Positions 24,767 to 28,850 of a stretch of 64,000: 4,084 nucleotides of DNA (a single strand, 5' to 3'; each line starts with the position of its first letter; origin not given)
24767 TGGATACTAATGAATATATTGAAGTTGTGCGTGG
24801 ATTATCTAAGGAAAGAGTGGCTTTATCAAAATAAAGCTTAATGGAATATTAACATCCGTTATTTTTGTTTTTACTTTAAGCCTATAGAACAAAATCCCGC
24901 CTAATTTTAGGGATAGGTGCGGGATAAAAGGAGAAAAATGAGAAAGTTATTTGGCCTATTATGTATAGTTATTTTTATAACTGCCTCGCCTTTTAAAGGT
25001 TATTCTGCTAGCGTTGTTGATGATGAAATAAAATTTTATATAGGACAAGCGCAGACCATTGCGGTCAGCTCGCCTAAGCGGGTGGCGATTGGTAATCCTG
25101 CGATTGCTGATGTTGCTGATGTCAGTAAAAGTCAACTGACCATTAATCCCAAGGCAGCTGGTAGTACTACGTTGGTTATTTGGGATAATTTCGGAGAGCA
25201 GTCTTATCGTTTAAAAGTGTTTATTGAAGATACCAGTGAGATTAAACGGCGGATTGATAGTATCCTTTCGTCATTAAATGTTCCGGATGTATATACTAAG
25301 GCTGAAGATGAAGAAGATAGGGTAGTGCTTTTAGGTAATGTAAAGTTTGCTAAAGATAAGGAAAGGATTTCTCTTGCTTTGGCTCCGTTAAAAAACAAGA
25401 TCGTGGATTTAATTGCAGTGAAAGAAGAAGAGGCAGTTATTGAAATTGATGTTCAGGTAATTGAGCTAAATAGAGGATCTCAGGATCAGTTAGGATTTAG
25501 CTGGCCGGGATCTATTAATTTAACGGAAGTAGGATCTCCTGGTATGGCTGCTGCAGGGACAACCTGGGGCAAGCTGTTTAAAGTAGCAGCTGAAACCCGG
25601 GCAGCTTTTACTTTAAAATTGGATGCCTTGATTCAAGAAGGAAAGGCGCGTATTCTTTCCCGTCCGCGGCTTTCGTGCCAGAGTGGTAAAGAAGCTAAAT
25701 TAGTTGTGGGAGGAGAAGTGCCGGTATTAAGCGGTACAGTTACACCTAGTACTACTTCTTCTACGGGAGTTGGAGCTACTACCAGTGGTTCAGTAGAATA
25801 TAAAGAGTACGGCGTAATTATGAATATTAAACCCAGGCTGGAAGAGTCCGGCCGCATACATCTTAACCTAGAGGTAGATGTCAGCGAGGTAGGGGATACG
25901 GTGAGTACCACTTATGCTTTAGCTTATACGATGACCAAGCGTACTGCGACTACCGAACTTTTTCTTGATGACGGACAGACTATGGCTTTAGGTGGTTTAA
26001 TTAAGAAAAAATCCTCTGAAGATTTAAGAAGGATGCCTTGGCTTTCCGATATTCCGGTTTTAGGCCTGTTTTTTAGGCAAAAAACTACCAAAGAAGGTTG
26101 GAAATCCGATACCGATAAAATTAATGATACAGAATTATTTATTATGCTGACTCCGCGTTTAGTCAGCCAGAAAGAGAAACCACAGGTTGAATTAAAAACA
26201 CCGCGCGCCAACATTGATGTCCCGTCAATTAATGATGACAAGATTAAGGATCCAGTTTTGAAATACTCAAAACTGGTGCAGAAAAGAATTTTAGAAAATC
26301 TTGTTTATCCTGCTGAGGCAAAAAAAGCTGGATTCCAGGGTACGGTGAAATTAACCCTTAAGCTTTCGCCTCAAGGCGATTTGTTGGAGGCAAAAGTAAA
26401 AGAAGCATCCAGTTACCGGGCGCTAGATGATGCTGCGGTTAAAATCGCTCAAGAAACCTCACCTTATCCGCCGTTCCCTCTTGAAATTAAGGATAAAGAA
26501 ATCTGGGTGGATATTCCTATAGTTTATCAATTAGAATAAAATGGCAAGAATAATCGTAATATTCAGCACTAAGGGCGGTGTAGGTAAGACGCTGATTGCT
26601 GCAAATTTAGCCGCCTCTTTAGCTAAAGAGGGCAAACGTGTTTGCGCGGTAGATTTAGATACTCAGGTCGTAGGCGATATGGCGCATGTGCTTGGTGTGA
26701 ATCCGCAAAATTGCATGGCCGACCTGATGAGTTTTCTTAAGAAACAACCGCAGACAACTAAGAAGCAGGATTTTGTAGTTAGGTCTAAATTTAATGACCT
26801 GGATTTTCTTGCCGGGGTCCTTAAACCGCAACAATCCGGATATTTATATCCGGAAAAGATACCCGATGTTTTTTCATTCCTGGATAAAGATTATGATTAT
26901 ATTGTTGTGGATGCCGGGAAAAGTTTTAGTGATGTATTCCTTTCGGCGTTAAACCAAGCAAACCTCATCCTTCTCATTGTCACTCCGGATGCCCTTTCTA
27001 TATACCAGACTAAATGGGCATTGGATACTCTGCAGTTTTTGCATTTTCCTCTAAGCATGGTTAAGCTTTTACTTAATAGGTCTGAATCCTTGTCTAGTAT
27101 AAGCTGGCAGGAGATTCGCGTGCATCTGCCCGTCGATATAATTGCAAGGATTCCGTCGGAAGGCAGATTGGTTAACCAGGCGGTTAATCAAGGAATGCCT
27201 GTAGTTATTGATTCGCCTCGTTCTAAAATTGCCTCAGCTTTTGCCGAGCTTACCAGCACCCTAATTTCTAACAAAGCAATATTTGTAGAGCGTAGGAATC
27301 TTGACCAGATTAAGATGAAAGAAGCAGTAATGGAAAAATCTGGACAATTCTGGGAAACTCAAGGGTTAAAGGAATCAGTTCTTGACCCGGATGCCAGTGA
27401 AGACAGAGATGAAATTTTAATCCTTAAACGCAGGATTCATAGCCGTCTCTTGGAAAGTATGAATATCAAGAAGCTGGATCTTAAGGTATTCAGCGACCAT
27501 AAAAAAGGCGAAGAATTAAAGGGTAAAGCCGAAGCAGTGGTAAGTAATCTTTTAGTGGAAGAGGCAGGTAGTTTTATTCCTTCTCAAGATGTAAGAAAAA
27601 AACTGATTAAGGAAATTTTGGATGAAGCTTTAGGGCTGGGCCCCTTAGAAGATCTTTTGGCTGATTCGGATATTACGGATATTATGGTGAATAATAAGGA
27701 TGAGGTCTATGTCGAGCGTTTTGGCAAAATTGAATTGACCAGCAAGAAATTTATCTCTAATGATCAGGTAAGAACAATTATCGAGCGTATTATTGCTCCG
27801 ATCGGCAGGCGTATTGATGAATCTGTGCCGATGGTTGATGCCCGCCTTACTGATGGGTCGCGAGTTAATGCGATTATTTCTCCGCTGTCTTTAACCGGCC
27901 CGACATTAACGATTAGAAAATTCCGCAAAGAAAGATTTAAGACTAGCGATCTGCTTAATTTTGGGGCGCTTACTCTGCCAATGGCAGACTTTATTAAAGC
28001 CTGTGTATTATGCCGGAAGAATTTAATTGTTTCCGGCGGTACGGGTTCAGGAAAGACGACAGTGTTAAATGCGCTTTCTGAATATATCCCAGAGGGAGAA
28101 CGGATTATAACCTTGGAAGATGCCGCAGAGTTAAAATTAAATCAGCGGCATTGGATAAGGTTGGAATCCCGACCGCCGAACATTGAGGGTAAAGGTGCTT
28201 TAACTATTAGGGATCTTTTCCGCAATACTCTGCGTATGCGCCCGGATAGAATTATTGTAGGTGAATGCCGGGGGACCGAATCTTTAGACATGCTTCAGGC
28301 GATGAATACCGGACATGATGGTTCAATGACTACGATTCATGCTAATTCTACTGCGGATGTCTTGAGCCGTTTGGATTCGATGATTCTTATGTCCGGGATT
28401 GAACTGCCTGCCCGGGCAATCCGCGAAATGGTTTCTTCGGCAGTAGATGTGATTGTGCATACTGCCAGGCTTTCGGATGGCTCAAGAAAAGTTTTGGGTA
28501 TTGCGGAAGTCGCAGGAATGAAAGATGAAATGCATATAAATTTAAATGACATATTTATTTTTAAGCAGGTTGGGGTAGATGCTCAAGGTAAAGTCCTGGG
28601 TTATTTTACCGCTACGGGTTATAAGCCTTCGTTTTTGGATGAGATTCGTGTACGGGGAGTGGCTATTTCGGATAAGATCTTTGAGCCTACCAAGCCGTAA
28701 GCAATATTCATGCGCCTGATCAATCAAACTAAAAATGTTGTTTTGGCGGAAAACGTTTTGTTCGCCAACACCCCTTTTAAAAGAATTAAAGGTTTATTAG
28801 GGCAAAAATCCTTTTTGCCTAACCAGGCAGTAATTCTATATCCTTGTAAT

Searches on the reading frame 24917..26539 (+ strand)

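Call 5: search_protein_families(library=pfam, max_evalue=0.01, proteins=[window:24917-26539:+])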
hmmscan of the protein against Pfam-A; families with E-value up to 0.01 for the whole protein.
window:24917-26539:+ (540 aa): 4 families
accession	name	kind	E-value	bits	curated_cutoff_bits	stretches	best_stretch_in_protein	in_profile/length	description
PF00263.26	Secretin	-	2e-40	138.6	27.5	1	237-416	1-168/169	Bacterial type II and III secretion system protein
PF03544.19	TonB_C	-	1.7e-17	64.1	24.6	1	461-539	2-79/79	Gram-negative bacterial TonB protein C-terminal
PF13629.12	T2SS-T3SS_pil_N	-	2.2e-13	50.1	23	1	36-102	3-70/72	Pilus formation protein N terminal region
PF13103.11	TonB_2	-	6.7e-07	29.8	22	1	450-533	4-83/85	TonB C terminal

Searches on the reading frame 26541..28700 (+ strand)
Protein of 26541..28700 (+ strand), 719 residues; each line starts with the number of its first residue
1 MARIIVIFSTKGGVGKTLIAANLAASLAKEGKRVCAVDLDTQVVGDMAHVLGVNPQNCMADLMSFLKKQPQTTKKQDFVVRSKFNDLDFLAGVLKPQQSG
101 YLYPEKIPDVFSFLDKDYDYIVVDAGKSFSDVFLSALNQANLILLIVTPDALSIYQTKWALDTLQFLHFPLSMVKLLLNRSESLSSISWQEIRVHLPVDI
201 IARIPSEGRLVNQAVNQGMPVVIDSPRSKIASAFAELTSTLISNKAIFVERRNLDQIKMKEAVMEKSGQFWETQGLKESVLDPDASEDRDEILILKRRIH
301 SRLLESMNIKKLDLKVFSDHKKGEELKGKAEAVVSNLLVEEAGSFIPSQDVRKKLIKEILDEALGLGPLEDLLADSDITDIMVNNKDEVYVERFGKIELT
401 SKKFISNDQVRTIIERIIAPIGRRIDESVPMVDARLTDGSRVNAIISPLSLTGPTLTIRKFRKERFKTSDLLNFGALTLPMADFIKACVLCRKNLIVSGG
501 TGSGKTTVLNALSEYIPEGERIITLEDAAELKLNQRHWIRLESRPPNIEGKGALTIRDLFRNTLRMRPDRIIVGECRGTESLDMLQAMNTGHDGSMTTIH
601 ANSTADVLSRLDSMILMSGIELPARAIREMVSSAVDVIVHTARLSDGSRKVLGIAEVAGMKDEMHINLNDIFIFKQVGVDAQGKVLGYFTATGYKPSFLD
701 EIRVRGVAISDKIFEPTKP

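Call 5: search_protein_families(library=pfam, max_evalue=0.01, proteins=[window:26541-28700:+])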
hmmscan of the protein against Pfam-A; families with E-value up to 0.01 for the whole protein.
window:26541-28700:+ (719 aa): 27 families (the best 25 are shown)
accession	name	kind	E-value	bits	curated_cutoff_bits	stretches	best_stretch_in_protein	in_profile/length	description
PF00437.27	T2SSE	-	1.9e-62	211.5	24.9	1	364-644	3-281/370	Type II/IV secretion system protein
PF13614.12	AAA_31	-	5.4e-18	66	27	1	3-155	2-155/177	AAA domain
PF01656.29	CbiA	-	2.4e-16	60.3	25.4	1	5-44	1-40/125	CobQ/CobB/MinD/ParA nucleotide binding domain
PF10609.15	ParA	-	1.6e-14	54.3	27.1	1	3-241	4-245/246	NUBPL iron-transfer P-loop NTPase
PF20720.3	nSTAND3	-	5.5e-07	29.8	27.2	0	493-532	18-58/155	Novel STAND NTPase 3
PF09140.17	MipZ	-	1.6e-06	28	20.7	1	4-42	2-40/262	ATPase MipZ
PF02374.21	ArsA_ATPase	-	2.8e-06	27.2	24.3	1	5-40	3-38/305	Anion-transporting ATPase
PF00142.24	Fer4_NifH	-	4e-06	26.9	25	1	7-42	4-39/271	4Fe-4S iron sulfur cluster binding proteins, NifH/frxC family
PF06564.18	CBP_BcsQ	-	1.5e-05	25.1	21.3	1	4-152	3-150/234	Cellulose biosynthesis protein BcsQ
PF13245.12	AAA_19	-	6.5e-05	23.6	25.1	1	490-544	9-60/134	AAA domain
PF13604.12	AAA_30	-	7.9e-05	22.9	27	0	495-523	21-50/191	AAA domain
PF13401.12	AAA_22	-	0.00016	22.5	27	0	493-526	6-40/130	AAA domain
PF13191.12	AAA_16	-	0.00017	22.6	32.6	0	494-525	26-57/167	AAA ATPase domain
PF03029.23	ATP_bind_1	-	0.00018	21.8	27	0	497-556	1-70/240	Conserved hypothetical ATP binding protein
PF00448.28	SRP54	-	0.00034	20.8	22.7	0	11-45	9-43/196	SRP54-type protein, GTPase domain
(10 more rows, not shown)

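Call 12: find_related_loci(query=window:26541-28697:+, collection=genome_contigs, flank=10000)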
Query window:26541-28697:+ (719 aa) in genome_contigs; peptide patterns used: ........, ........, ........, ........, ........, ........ (x = any residue, [..] = any of these).
262 stretches matched a pattern; 213 encode a relative of the query (tblastn E <= 1e-3); the best 80 are kept; 80 distinct loci.
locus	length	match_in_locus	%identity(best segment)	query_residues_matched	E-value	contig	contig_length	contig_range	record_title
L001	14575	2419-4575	94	1-719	0e+0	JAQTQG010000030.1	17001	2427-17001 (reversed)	MAG: Candidatus Omnitrophota bacterium isolate STB_134 NODE_7868_length_17001_cov_5.515823_Sandtown_B, whole genome shot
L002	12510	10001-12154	90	1-718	0e+0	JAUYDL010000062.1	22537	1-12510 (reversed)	MAG: Candidatus Omnitrophota bacterium isolate C20_metabat.bin.26 C20_k141_148933, whole genome shotgun sequence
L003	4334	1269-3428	89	1-719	0e+0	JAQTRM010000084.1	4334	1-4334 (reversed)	MAG: Candidatus Omnitrophota bacterium isolate STB_163 NODE_69568_length_4334_cov_8.109817_Sandtown_B, whole genome shot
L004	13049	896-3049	87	1-718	0e+0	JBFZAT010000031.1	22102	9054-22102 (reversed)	MAG: Candidatus Omnitrophota bacterium isolate PPR_0474 k121_1950024, whole genome shotgun sequence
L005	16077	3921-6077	87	1-719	0e+0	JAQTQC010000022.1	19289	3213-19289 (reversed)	MAG: Candidatus Omnitrophota bacterium isolate STB_130 NODE_6454_length_19289_cov_13.660056_Sandtown_B, whole genome sho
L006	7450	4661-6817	87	1-719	0e+0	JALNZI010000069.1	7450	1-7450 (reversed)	MAG: Candidatus Omnitrophota bacterium isolate SO_2017_LW1 bin 10 NODE_9835_length_7450_cov_1.257818_LW64-88_2017, whole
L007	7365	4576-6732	86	1-719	0e+0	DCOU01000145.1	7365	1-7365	MAG TPA_asm: Candidatus Omnitrophica bacterium UBA1562 UBA1562_contig_40864, whole genome shotgun sequence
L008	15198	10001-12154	86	1-718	0e+0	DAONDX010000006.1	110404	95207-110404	MAG TPA_asm: Candidatus Omnitrophota bacterium isolate AMR_MDS_3884 NODE_98_length_110404_cov_9.222077, whole genome sho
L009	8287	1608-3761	85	1-718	0e+0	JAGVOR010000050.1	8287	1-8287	MAG: Candidatus Omnitrophota bacterium isolate DeMMO3_44 c_000000056193, whole genome shotgun sequence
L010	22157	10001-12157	83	1-719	0e+0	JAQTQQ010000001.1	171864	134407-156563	MAG: Candidatus Omnitrophota bacterium isolate STB_143 NODE_200_length_171864_cov_11.292540_Sandtown_B, whole genome sho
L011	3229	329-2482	83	1-718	0e+0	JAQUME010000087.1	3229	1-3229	MAG: Candidatus Omnitrophota bacterium isolate STD1_147 NODE_146756_length_3229_cov_6.970664_Sandtown_D1, whole genome s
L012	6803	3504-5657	83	1-718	0e+0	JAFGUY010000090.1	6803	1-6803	MAG: Candidatus Omnitrophota bacterium isolate ZodW_Metabat.114 k87_14152530, whole genome shotgun sequence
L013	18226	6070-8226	83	1-719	0e+0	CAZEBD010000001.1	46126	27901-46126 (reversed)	MAG TPA_asm: uncultured Planctomycetales bacterium isolate SRP192927_co7_238 genome assembly, contig: NODE_1099_length_4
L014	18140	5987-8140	82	1-718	0e+0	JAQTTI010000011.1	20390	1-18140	MAG: Candidatus Omnitrophota bacterium isolate STB_37 NODE_5916_length_20390_cov_8.291220_Sandtown_B, whole genome shotg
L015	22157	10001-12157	87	1-719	0e+0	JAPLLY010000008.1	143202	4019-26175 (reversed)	MAG: Candidatus Omnitrophota bacterium isolate LacPavin_0419_WC90_MAG_41_16 LacPavin_0419_WC90_scaffold_167253, whole ge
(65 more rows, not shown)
